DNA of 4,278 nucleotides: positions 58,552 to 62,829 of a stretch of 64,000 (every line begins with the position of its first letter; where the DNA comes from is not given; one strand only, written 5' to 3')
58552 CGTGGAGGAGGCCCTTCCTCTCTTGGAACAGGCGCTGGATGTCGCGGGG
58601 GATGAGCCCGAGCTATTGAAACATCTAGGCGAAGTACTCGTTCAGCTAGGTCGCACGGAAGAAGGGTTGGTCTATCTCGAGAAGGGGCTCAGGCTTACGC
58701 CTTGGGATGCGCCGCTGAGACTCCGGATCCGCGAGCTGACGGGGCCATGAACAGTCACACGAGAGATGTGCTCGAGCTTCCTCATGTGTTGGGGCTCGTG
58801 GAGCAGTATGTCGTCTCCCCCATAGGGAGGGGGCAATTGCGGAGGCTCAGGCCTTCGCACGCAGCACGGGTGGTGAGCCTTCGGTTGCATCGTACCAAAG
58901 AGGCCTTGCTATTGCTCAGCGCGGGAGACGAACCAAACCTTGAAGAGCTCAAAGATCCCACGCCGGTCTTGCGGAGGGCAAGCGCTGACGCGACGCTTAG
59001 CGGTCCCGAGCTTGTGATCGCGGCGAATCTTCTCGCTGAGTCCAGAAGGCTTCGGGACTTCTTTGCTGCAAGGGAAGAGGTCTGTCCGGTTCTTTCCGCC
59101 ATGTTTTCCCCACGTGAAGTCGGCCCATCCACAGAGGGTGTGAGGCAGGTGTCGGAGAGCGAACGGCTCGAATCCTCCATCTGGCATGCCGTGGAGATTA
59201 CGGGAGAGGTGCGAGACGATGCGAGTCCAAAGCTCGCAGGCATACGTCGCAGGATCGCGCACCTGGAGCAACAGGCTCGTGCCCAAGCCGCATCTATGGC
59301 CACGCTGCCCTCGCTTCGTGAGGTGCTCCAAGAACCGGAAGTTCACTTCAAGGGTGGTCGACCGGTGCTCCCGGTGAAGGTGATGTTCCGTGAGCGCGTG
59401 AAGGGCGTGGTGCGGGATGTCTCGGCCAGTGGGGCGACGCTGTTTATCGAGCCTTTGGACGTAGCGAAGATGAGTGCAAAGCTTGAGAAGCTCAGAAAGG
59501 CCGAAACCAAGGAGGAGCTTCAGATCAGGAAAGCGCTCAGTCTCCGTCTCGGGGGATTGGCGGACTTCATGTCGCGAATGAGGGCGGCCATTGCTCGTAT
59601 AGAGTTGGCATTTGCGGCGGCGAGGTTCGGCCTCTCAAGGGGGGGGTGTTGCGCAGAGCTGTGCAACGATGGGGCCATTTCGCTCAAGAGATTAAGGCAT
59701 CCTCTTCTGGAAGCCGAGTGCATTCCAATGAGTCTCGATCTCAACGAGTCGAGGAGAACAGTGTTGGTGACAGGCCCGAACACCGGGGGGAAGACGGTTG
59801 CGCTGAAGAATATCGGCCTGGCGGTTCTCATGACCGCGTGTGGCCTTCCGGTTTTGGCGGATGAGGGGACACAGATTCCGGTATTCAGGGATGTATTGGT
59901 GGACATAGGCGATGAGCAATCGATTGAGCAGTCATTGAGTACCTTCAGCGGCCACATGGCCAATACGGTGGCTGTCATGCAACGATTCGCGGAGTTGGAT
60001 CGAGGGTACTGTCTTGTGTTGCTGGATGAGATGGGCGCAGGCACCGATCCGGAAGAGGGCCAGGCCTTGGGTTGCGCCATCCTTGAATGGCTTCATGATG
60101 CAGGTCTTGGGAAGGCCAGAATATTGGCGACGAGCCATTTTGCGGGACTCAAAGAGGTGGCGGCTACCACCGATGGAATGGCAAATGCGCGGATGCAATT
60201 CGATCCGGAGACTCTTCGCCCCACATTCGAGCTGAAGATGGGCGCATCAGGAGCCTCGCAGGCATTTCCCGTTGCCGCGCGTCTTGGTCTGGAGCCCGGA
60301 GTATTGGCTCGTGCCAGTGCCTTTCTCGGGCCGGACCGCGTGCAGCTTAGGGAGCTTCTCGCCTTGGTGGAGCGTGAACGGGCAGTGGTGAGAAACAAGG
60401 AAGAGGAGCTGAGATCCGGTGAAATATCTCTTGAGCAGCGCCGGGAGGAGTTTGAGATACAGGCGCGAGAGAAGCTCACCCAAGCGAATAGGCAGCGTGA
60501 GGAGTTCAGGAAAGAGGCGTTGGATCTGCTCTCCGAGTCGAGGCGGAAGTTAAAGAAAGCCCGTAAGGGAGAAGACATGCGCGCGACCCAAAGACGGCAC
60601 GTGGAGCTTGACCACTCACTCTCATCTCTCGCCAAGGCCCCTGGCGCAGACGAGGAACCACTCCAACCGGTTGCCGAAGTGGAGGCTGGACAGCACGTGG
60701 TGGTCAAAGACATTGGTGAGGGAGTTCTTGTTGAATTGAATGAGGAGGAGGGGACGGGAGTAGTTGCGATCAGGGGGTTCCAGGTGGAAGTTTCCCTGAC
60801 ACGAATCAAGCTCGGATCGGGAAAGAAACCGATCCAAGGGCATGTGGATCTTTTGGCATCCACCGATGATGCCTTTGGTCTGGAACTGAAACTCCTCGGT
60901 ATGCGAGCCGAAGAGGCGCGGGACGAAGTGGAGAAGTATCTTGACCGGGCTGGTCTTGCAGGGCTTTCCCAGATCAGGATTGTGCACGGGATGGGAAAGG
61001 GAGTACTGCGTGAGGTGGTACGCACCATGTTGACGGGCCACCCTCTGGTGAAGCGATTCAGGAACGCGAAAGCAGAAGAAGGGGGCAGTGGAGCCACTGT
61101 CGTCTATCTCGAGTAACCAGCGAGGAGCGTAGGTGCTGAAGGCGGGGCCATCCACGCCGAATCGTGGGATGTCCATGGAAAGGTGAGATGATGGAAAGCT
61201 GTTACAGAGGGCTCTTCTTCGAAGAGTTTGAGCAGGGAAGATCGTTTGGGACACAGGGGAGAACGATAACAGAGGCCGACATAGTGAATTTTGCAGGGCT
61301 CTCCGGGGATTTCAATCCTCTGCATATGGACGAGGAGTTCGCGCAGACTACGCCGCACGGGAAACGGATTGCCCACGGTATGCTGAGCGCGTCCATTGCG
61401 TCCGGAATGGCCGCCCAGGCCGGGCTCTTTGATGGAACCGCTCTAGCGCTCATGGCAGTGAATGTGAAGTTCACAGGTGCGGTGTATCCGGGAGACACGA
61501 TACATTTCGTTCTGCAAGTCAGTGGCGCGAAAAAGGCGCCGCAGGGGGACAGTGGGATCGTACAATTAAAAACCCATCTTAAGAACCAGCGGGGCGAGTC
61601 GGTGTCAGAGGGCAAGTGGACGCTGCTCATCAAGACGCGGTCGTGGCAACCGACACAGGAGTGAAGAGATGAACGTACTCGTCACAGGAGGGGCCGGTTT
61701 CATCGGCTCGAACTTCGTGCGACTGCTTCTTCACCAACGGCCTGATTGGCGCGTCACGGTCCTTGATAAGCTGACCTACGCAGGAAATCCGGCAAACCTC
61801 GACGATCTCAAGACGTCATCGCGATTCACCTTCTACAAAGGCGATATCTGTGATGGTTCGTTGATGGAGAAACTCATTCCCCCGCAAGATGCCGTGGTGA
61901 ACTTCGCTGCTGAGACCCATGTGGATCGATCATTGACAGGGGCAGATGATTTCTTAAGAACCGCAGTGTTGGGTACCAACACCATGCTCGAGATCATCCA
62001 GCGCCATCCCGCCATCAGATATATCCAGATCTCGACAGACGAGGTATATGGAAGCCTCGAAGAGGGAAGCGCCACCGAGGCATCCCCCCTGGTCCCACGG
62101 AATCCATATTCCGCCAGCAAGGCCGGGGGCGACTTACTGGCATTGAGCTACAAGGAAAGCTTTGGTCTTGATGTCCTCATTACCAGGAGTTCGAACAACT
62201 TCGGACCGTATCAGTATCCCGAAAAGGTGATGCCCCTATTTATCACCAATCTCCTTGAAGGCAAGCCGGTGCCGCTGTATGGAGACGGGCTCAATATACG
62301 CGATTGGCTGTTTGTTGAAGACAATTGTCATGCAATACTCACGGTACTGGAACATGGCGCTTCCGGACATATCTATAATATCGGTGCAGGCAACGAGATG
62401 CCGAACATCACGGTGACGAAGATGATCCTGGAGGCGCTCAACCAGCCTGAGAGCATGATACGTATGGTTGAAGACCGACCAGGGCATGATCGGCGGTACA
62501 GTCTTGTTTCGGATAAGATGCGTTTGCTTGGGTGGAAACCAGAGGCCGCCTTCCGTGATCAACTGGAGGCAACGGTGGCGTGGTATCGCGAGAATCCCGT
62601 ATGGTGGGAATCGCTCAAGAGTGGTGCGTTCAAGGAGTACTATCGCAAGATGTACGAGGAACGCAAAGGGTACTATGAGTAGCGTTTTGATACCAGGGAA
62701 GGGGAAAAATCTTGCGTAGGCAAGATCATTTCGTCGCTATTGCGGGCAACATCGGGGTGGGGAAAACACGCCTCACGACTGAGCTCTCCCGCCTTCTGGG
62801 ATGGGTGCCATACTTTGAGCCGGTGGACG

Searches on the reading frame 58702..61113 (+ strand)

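Call 25: search_protein_families(library=ncbifam, proteins=[window:58702-61113:+], max_evalue=0.01)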
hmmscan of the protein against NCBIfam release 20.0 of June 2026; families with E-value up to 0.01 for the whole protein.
window:58702-61113:+ (804 aa): 6 families
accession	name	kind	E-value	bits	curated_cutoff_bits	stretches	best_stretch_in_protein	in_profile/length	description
TIGR01069.2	mutS2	equivalog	2.9e-202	674.1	400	1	18-803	2-790/790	endonuclease MutS2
NF052383.1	ATPase_KamC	equivalog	7.7e-49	166.8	300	1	170-485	138-433/508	lysine 5,6-aminomutase reactivase ATPase KamC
NF003810.1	PRK05399.1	equivalog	7.8e-34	117.4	480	1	255-542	500-789/793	DNA mismatch repair protein MutS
TIGR01070.1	mutS1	equivalog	5.8e-26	91.1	641.7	1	254-543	491-779/840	DNA mismatch repair protein MutS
NF003432.0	PRK04946.1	equivalog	3.3e-07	30.4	128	1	727-803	96-172/181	endonuclease SmrB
NF033154.1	endonuc_SmrA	equivalog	3.6e-07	30.1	180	1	727-803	90-172/189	DNA endonuclease SmrA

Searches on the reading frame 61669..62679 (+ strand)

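Call 25: search_protein_families(library=ncbifam, proteins=[window:61669-62679:+], max_evalue=0.01)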
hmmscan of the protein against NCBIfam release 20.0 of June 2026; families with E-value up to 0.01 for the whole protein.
window:61669-62679:+ (337 aa): 30 families (the best 25 are shown)
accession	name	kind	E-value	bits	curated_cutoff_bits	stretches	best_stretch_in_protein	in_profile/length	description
TIGR01181.1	dTDP_gluc_dehyt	equivalog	2.2e-129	431.2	365.1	1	3-316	2-321/321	dTDP-glucose 4,6-dehydratase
NF007490.0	PRK10084.1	subfamily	1.8e-91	306.8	649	1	1-332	1-360/361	dTDP-glucose 4,6-dehydratase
NF007582.0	PRK10217.1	equivalog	1.5e-86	290.8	698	1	2-322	3-347/355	dTDP-glucose 4,6-dehydratase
TIGR04180.1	EDH_00030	hypoth_equivalog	1.1e-40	139.6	475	1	3-291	1-294/297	NAD-dependent 4,6-dehydratase LegB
TIGR01179.1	galE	equivalog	4.9e-32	111.1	262.3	2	2-179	1-178/332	UDP-glucose 4-epimerase GalE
TIGR02622.1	CDP_4_6_dhtase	equivalog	8e-21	74.6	278.45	1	2-309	6-333/352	CDP-glucose 4,6-dehydratase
TIGR02197.1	heptose_epim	equivalog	9.2e-20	71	274.6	1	3-267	1-269/316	ADP-glyceromanno-heptose 6-epimerase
NF008872.0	PRK11908.1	equivalog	1.1e-17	64.1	294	1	2-309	3-338/349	bifunctional UDP-4-keto-pentose/UDP-xylose synthase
TIGR01472.1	gmd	equivalog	7.4e-17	61.6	415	1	4-223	4-235/342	GDP-mannose 4,6-dehydratase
NF007956.0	PRK10675.1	subfamily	2.9e-16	59.5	394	1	1-151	1-153/338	UDP-glucose 4-epimerase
NF011728.1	PRK15181.1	equivalog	4.1e-16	58.9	760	1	3-307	18-338/348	Vi polysaccharide biosynthesis UDP-N-acetylglucosaminuronic acid C-4 epimerase TviC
TIGR03466.1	HpnA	hypoth_equivalog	1.2e-14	54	367.65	1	1-243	1-233/327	hopanoid-associated sugar epimerase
NF047922.1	GDPFucSynFcl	equivalog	1.6e-13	50.8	500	1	144-309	130-304/308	GDP-L-fucose synthase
NF043036.1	ErythonDh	equivalog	2.3e-12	46.8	325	1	1-162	1-164/321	D-erythronate dehydrogenase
NF042422.1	oxyalk_red_OleD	equivalog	3.3e-12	46.4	580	1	1-262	1-255/329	2-alkyl-3-oxoalkanoate reductase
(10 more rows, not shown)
